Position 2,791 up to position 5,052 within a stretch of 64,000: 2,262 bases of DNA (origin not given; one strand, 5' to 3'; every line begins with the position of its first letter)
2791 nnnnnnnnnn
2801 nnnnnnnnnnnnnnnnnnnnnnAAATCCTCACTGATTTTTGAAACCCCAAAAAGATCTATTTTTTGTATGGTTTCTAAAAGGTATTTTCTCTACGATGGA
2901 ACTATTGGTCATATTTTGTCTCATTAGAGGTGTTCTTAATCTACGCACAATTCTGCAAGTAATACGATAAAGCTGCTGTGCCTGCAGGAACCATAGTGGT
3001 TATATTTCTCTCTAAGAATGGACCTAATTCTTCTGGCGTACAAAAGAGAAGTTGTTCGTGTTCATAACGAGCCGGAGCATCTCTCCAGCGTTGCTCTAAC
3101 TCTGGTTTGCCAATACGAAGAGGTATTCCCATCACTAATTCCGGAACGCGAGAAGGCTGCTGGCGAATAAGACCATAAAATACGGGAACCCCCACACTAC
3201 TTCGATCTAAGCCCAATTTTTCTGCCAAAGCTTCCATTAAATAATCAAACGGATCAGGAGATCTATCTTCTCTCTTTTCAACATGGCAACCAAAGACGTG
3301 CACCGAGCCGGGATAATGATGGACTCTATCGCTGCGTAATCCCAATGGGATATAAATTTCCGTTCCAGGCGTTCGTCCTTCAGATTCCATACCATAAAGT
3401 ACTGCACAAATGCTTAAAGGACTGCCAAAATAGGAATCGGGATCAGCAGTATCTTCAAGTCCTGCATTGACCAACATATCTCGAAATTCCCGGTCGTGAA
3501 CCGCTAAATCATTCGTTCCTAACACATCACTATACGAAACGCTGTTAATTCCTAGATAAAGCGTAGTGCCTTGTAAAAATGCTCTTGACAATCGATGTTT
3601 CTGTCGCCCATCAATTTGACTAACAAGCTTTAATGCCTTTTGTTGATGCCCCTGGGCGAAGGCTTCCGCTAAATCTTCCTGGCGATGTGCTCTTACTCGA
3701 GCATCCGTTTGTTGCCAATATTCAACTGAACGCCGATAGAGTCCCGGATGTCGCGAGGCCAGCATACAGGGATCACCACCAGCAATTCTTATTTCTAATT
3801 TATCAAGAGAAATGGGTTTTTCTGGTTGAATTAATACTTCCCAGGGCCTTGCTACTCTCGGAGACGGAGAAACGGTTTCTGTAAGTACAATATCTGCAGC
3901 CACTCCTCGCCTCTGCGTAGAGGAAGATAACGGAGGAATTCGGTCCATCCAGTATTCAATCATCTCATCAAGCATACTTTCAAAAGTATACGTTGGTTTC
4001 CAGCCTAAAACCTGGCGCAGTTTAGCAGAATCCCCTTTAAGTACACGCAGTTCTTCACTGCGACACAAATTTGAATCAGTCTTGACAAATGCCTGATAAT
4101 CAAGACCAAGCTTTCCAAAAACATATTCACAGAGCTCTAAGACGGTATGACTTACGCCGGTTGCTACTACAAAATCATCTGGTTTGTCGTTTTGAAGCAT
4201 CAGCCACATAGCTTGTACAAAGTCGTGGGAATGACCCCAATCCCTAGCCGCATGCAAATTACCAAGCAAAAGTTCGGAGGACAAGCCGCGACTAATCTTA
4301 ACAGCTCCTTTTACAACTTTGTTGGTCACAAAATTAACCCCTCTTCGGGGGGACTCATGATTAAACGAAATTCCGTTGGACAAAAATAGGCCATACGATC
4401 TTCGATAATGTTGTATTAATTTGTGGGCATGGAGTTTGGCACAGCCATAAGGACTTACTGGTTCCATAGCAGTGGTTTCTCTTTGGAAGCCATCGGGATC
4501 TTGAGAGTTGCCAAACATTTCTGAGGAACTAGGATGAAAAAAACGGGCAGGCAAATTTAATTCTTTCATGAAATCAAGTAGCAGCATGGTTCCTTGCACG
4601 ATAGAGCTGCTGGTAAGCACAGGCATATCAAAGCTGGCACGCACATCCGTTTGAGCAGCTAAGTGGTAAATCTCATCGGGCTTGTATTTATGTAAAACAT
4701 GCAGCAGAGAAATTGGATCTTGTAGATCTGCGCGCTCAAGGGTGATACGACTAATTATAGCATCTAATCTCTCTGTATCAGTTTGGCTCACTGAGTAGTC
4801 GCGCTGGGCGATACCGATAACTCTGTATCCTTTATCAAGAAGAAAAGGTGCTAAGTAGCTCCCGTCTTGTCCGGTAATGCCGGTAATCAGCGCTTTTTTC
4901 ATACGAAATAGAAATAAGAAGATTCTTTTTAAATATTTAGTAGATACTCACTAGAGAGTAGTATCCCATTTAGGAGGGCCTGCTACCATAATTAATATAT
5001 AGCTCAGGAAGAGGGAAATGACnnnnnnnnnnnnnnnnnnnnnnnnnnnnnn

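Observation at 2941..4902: GDP-mannose 4,6-dehydratase fused to an unknown about 310-aa C-terminal domain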

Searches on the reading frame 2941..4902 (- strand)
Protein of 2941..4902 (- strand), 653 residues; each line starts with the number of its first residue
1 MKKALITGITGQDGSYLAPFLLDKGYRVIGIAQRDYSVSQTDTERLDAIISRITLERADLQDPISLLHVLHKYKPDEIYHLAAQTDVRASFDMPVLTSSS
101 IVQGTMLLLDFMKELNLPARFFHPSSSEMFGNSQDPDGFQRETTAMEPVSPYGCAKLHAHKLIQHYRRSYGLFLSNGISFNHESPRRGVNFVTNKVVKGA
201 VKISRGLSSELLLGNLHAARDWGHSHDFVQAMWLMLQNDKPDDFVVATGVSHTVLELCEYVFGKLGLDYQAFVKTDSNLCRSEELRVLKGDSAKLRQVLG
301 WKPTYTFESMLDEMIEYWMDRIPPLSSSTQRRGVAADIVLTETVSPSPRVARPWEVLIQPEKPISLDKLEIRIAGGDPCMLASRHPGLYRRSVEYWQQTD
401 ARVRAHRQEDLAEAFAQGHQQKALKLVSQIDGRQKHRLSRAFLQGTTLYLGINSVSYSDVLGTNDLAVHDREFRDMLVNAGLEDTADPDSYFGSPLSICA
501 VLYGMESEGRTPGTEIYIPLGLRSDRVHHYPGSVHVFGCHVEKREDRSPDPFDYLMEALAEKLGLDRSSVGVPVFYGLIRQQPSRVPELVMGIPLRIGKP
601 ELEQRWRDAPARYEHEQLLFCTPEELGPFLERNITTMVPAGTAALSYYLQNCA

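Call 3: search_protein_families(library=pfam, proteins=[window:2941-4902:-], max_evalue=1)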
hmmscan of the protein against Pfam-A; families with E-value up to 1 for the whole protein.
window:2941-4902:- (653 aa): 6 families
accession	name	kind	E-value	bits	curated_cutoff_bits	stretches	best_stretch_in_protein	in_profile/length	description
PF16363.11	GDP_Man_Dehyd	-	1.3e-103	347.4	27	1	5-314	1-332/332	GDP-mannose 4,6 dehydratase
PF01370.27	Epimerase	-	2.9e-56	191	20.9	1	4-247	1-240/240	NAD dependent epimerase/dehydratase family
PF04321.23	RmlD_sub_bind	-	2.2e-08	34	27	1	3-167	2-140/287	RmlD substrate binding domain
PF02719.21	Polysacc_synt_2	-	0.00023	20.9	20.2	1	5-112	2-115/293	Polysaccharide biosynthesis protein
PF07993.18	NAD_binding_4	-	0.076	12.6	20.1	1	75-169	89-194/258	Male sterility protein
PF08659.16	KR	-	0.15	12.4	22.6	1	5-90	4-97/180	KR domain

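Call 4: search_protein_families(library=ncbifam, proteins=[window:2941-4902:-], max_evalue=1)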
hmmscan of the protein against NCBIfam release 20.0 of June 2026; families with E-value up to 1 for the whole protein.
window:2941-4902:- (653 aa): 18 families
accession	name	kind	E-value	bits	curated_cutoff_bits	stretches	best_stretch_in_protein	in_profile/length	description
TIGR01472.1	gmd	equivalog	6.9e-96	321.4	415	1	2-319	1-339/342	GDP-mannose 4,6-dehydratase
TIGR01181.1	dTDP_gluc_dehyt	equivalog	6.4e-33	114.2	365.1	1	4-320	2-313/321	dTDP-glucose 4,6-dehydratase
TIGR02622.1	CDP_4_6_dhtase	equivalog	2.4e-26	92.7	278.45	1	2-319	5-331/352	CDP-glucose 4,6-dehydratase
TIGR04180.1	EDH_00030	hypoth_equivalog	1.2e-22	80.4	475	1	5-305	2-296/297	NAD-dependent 4,6-dehydratase LegB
TIGR01179.1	galE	equivalog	1.6e-22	79.8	262.3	1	4-318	2-324/332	UDP-glucose 4-epimerase GalE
NF007582.0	PRK10217.1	equivalog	8.7e-20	71.1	698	1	1-319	1-332/355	dTDP-glucose 4,6-dehydratase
NF007490.0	PRK10084.1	subfamily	1.3e-17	63.9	649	1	3-320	2-336/361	dTDP-glucose 4,6-dehydratase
NF043036.1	ErythonDh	equivalog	6.9e-11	41.9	325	1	3-168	2-165/321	D-erythronate dehydrogenase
NF007956.0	PRK10675.1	subfamily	2.9e-10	39.8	394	1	3-167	2-164/338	UDP-glucose 4-epimerase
TIGR03466.1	HpnA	hypoth_equivalog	5.7e-06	25.4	367.65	1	3-168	2-157/327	hopanoid-associated sugar epimerase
NF011728.1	PRK15181.1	equivalog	6.7e-06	25.3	760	1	2-328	16-347/348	Vi polysaccharide biosynthesis UDP-N-acetylglucosaminuronic acid C-4 epimerase TviC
NF047922.1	GDPFucSynFcl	equivalog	5.4e-05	22.8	500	1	143-320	124-303/308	GDP-L-fucose synthase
TIGR01214.1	rmlD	equivalog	8.6e-05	21.8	224.05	1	4-168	2-140/285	dTDP-4-dehydrorhamnose reductase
NF041015.1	UDPsulfquin_syn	equivalog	0.0057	15.7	575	1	48-115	63-133/384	UDP-sulfoquinovose synthase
NF009464.0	PRK12824.1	subfamily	0.018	14.7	269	1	2-70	3-71/245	3-oxoacyl-ACP reductase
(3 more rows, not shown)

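Call 5: search_solved_structures(query=window:2941-4902:-, max_evalue=1, show_alignments=1)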
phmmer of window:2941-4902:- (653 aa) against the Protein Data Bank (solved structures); distinct sequences matched with E-value up to 1: 131 (the best 60 are shown).
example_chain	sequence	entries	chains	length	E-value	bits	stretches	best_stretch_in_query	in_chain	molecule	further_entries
1n7g_A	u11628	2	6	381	7.8e-83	282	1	2-316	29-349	GDP-D-mannose-4,6-dehydratase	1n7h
1rpn_A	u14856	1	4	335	1.5e-82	281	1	2-321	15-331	GDP-mannose 4,6-dehydratase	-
6gpj_A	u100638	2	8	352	4e-76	259.8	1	4-316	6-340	GDP-mannose 4,6 dehydratase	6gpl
1t2a_A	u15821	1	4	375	4.9e-76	259.5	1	4-316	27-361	GDP-mannose 4,6 dehydratase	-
5in4_A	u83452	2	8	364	5e-76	259.5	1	4-316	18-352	GDP-mannose 4,6 dehydratase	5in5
6gpk_A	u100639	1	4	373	1.3e-75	258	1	4-316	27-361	GDP-mannose 4,6 dehydratase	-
6q94_B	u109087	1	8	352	1.4e-75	258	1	4-316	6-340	GDP-mannose 4,6 dehydratase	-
1db3_A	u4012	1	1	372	2.1e-74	254.1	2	2-268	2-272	GDP-MANNOSE 4,6-DEHYDRATASE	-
5uzh_A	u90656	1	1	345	2.1e-74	254.1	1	2-317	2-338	NafoA.00085.b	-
7kf3_A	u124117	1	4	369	2.5e-72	247.3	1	2-316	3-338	GDP-mannose 4,6-dehydratase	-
2z1m_A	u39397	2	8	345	1.6e-70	241.2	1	2-322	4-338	GDP-D-mannose dehydratase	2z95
2pk3_A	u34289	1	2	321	6.4e-35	123.7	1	3-317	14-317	GDP-6-deoxy-D-lyxo-4-hexulose reductase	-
7us5_A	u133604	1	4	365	3.5e-26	94.8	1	2-322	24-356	GDP-D-GLYCERO-D-MANNO-HEPTOSE 4,6-DEHYDRATASE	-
2hun_A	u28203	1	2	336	9.7e-22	80.1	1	3-319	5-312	336aa long hypothetical dTDP-glucose 4,6-dehydratase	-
6x3b_A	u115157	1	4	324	2.5e-20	75.5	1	57-322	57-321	GDP-6-deoxy-D-mannose reductase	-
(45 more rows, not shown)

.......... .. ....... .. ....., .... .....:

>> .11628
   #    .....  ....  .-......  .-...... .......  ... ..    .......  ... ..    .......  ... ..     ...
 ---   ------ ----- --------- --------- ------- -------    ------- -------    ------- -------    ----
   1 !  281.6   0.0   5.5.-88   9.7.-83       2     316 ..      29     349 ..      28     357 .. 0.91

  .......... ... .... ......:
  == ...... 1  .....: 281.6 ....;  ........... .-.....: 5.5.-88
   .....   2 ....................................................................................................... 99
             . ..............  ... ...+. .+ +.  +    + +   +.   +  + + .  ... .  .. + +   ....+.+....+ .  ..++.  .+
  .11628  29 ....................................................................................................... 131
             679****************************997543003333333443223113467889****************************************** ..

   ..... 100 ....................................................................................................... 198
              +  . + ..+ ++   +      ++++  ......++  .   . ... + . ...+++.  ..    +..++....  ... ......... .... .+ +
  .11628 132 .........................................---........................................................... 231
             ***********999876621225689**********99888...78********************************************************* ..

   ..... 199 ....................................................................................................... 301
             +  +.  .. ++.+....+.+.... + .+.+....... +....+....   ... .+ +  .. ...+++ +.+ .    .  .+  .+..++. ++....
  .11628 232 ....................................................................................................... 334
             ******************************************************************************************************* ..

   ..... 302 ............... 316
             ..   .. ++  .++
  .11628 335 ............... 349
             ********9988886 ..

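Call 33: find_encoding_contigs(protein=window:2941-4902:-, flank=5000, max_places=4)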
Protein window:2941-4902:- (653 aa): no gene with exactly this product is on record in the collection.
